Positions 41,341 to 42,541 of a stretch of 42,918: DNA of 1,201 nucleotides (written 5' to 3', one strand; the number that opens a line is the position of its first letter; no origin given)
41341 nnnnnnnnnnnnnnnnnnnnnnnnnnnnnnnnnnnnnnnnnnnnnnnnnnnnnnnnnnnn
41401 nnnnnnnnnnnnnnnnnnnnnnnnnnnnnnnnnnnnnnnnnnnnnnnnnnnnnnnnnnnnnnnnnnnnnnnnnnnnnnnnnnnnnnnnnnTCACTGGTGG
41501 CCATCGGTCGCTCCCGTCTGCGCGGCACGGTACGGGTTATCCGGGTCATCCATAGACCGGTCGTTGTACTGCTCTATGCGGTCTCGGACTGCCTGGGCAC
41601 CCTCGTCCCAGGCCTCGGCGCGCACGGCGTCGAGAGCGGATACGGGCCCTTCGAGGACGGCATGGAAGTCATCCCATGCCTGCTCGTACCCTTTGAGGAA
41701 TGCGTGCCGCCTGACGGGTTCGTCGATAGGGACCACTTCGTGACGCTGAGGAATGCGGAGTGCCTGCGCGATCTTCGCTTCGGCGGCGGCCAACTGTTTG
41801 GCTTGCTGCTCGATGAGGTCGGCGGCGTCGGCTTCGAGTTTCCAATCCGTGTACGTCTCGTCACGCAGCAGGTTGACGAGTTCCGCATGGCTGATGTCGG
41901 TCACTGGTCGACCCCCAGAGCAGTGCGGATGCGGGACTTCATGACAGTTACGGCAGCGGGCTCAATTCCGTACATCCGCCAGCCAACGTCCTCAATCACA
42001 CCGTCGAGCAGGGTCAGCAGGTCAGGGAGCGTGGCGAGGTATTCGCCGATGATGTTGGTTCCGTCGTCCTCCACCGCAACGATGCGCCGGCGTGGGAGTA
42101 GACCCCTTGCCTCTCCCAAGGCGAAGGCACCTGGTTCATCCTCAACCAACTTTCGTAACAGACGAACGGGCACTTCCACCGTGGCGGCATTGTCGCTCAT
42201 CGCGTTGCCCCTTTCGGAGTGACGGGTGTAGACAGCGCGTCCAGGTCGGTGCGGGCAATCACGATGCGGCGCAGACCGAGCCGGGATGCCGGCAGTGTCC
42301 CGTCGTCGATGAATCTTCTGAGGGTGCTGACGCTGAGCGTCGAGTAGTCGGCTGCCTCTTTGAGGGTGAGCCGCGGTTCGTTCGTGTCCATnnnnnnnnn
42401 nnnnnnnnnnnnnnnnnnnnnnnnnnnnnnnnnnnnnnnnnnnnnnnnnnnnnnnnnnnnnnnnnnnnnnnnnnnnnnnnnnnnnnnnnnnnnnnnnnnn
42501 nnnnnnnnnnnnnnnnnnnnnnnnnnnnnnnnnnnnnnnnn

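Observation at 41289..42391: Mirror-image paralogous small-gene operons diverge from attP (right copy, headed by the Xis-like HTH)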

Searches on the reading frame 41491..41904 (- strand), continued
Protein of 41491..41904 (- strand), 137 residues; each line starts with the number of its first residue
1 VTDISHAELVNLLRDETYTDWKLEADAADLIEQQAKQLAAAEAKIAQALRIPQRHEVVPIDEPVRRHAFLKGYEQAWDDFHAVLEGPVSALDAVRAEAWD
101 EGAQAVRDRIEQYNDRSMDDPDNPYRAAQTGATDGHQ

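Call 95: search_protein_families(library=pfam, proteins=[L097:6872-7399:+, L097:5703-6161:-, L099:118-432:+, L100:574-1398:+, L005:7714-7893:-], max_evalue=0.01)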
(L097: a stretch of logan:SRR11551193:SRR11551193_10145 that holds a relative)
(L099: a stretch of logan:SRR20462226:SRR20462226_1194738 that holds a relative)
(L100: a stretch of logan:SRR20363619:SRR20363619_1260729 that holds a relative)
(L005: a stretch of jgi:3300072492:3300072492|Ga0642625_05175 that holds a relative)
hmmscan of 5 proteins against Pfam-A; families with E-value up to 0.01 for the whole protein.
L097:6872-7399:+ (175 aa): 2 families
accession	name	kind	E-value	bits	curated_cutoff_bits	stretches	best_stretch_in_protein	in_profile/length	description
PF12728.13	HTH_17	-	8.2e-07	29.6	27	1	99-142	2-44/51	Helix-turn-helix domain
PF21531.3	Rv2175c_wHTH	-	0.0038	17.6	27.1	1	97-124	14-41/57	DNA-binding protein Rv2175c, wHTH domain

L097:5703-6161:- (152 aa): 1 family
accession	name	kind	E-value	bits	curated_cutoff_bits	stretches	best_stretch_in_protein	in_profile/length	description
PF08281.18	Sigma70_r4_2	-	0.0011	18.9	25.7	1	111-151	11-51/54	Sigma-70, region 4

L099:118-432:+ (104 aa): 0 families

L100:574-1398:+ (275 aa): 1 family
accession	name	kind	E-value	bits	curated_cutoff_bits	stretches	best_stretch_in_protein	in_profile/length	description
PF09511.15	RNA_lig_T4_1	-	3.3e-13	50.5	28.3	1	55-189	2-151/227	RNA ligase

L005:7714-7893:- (59 aa): 0 families

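Call 96: predict_structure(alignment_id=A9)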
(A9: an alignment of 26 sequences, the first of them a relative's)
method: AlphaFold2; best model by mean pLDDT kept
length: 121 residues; sequences in the alignment: 26
mean_pLDDT: 78.3   pTM: 0.44
mean pLDDT of the five models: 78.3, 75.9, 74.4, 72.8, 72.5
residues with pLDDT >= 90: 23; 70-90: 66; 50-70: 30; < 50: 2
segments of 3 or more residues with pLDDT < 50: none
pLDDT, mean of each block of 10 residues (from residue 1): 72 81 89 85 77 68 67 73 89 90 90 60 49
secondary structure, 60 per line:
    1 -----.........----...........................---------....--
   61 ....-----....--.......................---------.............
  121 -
elements in order: H6-14 H19-45 E55-58 E61-64 H70-73 H76-98 H108-120

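Call 100: fold_search(model_id=the predicted structure, library=pdb)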
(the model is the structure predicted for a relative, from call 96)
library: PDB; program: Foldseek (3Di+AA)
matches with E <= 10: 3; with E <= 0.001: 0
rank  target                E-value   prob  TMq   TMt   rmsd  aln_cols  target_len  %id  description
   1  8jjr_G                5.0e+00  0.02  0.16  0.13  11.5        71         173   15  Cryo-EM structure of Symbiodinium photosystem I (released 2024-05-15)
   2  1t64_A                9.1e+00  0.02  0.15  0.06  10.5        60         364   13  Crystal Structure of human HDAC8 complexed with Trichostatin A (released 2004-07-27)
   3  9n9j_J                9.8e+00  0.01  0.20  0.18  11.6       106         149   14  Structure of a GRP94 folding intermediate engaged with a CCDC134- and FKBP11-bound secretory translocon (released 2025-11-19)

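Call 101: fold_search(model_id=the predicted structure, library=viral)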
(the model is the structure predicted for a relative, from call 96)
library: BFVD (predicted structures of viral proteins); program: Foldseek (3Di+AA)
matches with E <= 10: 19; with E <= 0.001: 0
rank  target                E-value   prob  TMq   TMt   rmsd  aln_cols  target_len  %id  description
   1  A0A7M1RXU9            1.7e+00  0.08  0.19  0.16  12.1        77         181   19  Uncharacterized protein [uncultured phage cr110_1]
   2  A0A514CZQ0            1.9e+00  0.05  0.22  0.14  16.6       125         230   17  Uncharacterized protein (Fragment) [Narnavirus sp.]
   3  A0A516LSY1            2.2e+00  0.06  0.22  0.12  16.8       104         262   16  (no name in the UniProt tables at hand)
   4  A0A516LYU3            3.8e+00  0.04  0.22  0.06  13.1       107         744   19  (no name in the UniProt tables at hand)
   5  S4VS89                4.1e+00  0.03  0.20  0.10  10.0        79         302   22  Uncharacterized protein [Pandoravirus dulcis]
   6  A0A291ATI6            4.1e+00  0.02  0.21  0.08  22.5       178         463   16  Uncharacterized protein [Pandoravirus salinus]
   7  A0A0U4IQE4            5.3e+00  0.08  0.22  0.41   6.9        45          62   13  (no name in the UniProt tables at hand)
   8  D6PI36                5.7e+00  0.02  0.21  0.11  15.9       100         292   13  (no name in the UniProt tables at hand)
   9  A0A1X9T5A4            6.1e+00  0.08  0.38  0.19  11.3       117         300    8  Transcriptional regulator-like motif protein [Ranid herpesvirus 3]
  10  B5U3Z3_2              6.1e+00  0.02  0.19  0.05  17.1       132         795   14  Tape measure protein [Mycobacterium phage Troll4]
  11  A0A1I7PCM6            6.5e+00  0.02  0.18  0.12  13.9        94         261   16  VP1 (Fragment) [Kadipiro virus]
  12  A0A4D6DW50            7.5e+00  0.06  0.28  0.20   9.2        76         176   13  Uncharacterized protein [Edwardsiella phage pEt-SU]
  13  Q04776                7.5e+00  0.03  0.16  0.21  15.7        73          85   15  Uncharacterized protein ORF6 [Lactococcus phage mv4]
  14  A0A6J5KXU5            8.0e+00  0.02  0.23  0.09  12.8       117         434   13  Uncharacterized protein [uncultured Caudovirales phage]
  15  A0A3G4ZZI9            8.6e+00  0.01  0.13  0.08  12.3        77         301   13  C3H1-type domain-containing protein [Gaeavirus sp.]
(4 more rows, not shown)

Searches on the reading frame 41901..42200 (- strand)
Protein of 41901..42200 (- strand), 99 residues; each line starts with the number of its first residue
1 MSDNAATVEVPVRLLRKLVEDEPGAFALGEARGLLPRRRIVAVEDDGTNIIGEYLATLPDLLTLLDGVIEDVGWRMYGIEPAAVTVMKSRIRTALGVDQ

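Call 10: search_protein_families(library=pfam, proteins=[window:41901-42200:-], max_evalue=0.1)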
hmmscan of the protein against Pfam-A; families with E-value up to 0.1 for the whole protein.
window:41901-42200:- (99 aa): 0 families

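Call 11: search_protein_families(library=phrogs, proteins=[window:41901-42200:-], max_evalue=0.1)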
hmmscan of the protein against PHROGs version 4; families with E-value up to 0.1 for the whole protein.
window:41901-42200:- (99 aa): 0 families

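Call 63: find_homologous_proteins(query=window:41901-42200:-, max_evalue=0.01)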
Query window:41901-42200:- (99 aa): 2 proteins with E <= 0.01 among 32 candidates.
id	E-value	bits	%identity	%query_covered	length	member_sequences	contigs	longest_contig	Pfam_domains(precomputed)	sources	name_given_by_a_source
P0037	5.7e-56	204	100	100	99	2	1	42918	-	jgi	jgi:hypothetical protein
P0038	1.5e-22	97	69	55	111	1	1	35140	-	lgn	-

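Call 67: find_encoding_contigs(protein=P0038, flank=10000, max_places=4)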
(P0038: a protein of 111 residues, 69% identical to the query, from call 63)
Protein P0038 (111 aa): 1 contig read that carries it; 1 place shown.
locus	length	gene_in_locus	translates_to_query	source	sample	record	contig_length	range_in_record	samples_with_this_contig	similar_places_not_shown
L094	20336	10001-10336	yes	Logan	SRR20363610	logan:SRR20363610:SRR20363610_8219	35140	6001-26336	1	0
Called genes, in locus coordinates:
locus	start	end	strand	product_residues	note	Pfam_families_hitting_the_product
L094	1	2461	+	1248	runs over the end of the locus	PF10145:PhageMin_Tail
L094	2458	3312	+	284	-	-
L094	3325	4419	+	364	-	-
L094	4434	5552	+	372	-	-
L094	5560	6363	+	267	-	-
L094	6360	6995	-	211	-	PF13472:Lipase_GDSL_2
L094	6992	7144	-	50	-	-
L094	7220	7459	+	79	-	-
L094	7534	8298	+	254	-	-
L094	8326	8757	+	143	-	-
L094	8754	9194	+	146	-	-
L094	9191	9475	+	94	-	-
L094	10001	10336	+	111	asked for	-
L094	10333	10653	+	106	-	-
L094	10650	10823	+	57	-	-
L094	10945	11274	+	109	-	-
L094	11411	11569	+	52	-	-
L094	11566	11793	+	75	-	-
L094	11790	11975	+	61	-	-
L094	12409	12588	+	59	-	PF10049:DUF2283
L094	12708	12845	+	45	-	-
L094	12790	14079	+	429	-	PF14659:Phage_int_SAM_3 (weak), PF22022:Phage_int_M (weak), PF00589:Phage_integrase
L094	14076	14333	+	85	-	-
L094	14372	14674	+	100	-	-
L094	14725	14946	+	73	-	-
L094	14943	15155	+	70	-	-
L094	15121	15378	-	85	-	-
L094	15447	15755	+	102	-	-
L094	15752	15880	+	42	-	-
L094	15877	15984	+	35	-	-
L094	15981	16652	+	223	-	-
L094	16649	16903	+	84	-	-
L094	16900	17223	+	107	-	-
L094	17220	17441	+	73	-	-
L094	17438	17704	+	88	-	-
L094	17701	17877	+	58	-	-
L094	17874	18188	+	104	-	-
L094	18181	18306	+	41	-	-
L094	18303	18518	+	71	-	-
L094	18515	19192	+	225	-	PF09588:YqaJ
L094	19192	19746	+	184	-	-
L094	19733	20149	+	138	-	PF05866:RusA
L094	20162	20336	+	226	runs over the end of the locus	-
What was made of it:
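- On Excisionase-family DNA-binding protein (TIGR01764 / PF12728 HTH_17), for 42197-42391: L094 has int but no attP-adjacent HTH (call 67).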

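Call 80: search_protein_families(library=padloc, proteins=[window:41901-42200:-], max_evalue=0.1)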
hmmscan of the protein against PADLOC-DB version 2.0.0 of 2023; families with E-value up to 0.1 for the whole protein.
window:41901-42200:- (99 aa): 0 families

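Call 81: search_protein_families(library=ncbifam, proteins=[window:41901-42200:-], max_evalue=0.1)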
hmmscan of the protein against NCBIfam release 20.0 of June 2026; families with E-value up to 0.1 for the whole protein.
window:41901-42200:- (99 aa): 0 families
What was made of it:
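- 41901..42200 (-): A_R (99 aa), an unknown family. It is the paralog of A_L and the near-ortholog of the int-side A gene of L005. No family hits (calls 10, 11, 80, 81).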

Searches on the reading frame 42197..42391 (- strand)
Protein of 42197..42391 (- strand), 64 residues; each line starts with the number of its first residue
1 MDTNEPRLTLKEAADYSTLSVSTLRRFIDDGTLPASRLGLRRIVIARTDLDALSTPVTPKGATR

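Call 10: search_protein_families(library=pfam, proteins=[window:42197-42391:-], max_evalue=0.1)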
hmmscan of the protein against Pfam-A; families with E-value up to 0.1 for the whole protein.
window:42197-42391:- (64 aa): 2 families
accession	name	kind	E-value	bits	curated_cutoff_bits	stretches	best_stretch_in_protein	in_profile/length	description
PF12728.13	HTH_17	-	7.6e-10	39.3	27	1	8-52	2-45/51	Helix-turn-helix domain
PF00376.29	MerR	-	0.039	14.2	28.2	1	9-37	1-29/38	MerR family regulatory protein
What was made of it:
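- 42197..42391 (-): Excisionase-family HTH gene (64 aa), the first gene of the leftward operon. Its stop overlaps the A_R start by 4 nt. PF12728 HTH_17, 39.3 bits (call 10).
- On Excisionase-family DNA-binding protein (TIGR01764 / PF12728 HTH_17), for 42197-42391: PF12728: 39.3 bits against a cut-off of 27 (call 10).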

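Call 11: search_protein_families(library=phrogs, proteins=[window:42197-42391:-], max_evalue=0.1)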
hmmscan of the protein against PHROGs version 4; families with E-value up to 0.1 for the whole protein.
window:42197-42391:- (64 aa): 11 families
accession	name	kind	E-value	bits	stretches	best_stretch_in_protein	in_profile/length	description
phrog_66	-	integration and excision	2.9e-06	28.2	1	3-52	89-138/412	excisionase and transcriptional regulator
phrog_7338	-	unknown function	4.5e-05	24.6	1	3-52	26-75/87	-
phrog_10045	-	DNA, RNA and nucleotide metabolism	7e-05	23.6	1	8-54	21-67/74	HTH DNA binding protein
phrog_2907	-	integration and excision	0.00069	21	1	4-38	3-37/117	excisionase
phrog_15534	-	DNA, RNA and nucleotide metabolism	0.0014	20.2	1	6-39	42-74/93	HTH DNA binding protein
phrog_28156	-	unknown function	0.0023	19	1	7-53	9-55/156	-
phrog_1864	-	unknown function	0.0078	17.1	1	11-44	24-57/73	-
phrog_7506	-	integration and excision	0.017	16.5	1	3-44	11-52/78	recombination directionality factor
phrog_575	-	integration and excision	0.017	16.2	1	4-37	10-43/71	Cox-like excisionase and repressor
phrog_19174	-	unknown function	0.019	16.2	1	8-55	44-91/100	-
phrog_1840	-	integration and excision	0.044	15.3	1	8-53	7-52/90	excisionase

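Call 54: find_related_loci(query=window:42197-42391:-, collection=viral_contigs, flank=10000)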
Query window:42197-42391:- (64 aa) in viral_contigs; peptide patterns used: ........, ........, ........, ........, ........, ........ (x = any residue, [..] = any of these).
95 stretches matched a pattern; 4 encode a relative of the query (tblastn E <= 1e-3); 4 distinct loci.
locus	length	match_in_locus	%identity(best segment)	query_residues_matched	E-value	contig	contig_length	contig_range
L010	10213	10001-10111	51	3-39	1e-7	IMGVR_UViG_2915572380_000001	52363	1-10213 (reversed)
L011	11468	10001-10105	51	5-39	1e-7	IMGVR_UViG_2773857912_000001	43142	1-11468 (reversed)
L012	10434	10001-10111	51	3-39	2e-7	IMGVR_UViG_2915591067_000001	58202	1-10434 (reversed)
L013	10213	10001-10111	51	3-39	2e-7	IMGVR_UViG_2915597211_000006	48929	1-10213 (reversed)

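Call 75: find_encoding_contigs(protein=window:42197-42391:-, flank=10000, max_places=6)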
Protein window:42197-42391:- (64 aa): no gene with exactly this product is on record in the collection.

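Call 80: search_protein_families(library=padloc, proteins=[window:42197-42391:-], max_evalue=0.1)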
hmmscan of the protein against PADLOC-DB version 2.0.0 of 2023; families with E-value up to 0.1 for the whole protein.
window:42197-42391:- (64 aa): 1 family
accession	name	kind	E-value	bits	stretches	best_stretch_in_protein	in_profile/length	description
PDLC04133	mad1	-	8.9e-06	23.9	1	3-43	1-40/60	mads_1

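Call 81: search_protein_families(library=ncbifam, proteins=[window:42197-42391:-], max_evalue=0.1)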
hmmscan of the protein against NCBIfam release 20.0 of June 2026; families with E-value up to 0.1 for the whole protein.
window:42197-42391:- (64 aa): 1 family
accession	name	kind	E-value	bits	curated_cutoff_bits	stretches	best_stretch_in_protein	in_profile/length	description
TIGR01764.1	excise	domain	2e-09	37.6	28.8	1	8-52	2-45/49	excisionase family DNA-binding protein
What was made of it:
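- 42197..42391 (-): TIGR01764 'excise', 37.6 bits (call 81).
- On Excisionase-family DNA-binding protein (TIGR01764 / PF12728 HTH_17), for 42197-42391: TIGR01764: 37.6 bits against 28.8 (call 81).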
